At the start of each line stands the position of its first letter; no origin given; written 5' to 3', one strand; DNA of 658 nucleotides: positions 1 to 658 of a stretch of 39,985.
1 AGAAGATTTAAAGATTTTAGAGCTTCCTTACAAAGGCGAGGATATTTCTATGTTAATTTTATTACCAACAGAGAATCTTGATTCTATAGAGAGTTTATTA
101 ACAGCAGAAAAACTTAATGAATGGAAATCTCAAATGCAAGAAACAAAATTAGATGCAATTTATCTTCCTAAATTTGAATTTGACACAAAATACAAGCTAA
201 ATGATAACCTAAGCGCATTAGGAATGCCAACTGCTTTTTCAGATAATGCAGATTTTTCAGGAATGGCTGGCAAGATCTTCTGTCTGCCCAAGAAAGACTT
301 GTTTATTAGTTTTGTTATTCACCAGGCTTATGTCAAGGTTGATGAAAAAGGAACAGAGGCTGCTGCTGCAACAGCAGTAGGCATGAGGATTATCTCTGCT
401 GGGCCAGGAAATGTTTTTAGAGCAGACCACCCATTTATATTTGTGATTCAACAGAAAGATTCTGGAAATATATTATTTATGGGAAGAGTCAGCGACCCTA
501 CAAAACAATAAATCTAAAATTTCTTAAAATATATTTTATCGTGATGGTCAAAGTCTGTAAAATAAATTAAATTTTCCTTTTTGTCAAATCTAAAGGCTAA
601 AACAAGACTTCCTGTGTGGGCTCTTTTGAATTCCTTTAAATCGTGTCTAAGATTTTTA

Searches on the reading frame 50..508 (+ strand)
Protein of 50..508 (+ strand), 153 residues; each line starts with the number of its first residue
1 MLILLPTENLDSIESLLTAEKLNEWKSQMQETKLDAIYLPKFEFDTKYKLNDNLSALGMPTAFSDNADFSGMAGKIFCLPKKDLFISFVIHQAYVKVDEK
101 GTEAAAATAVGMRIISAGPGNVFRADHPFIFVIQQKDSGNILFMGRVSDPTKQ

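Call 25: search_protein_families(library=pfam, proteins=[window:50-508:+], max_evalue=0.01)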
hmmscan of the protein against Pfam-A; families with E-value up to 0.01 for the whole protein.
window:50-508:+ (153 aa): 1 family
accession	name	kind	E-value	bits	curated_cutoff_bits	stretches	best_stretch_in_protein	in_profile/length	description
PF00079.25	Serpin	-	5.2e-46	158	27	1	1-150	222-370/370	Serpin (serine protease inhibitor)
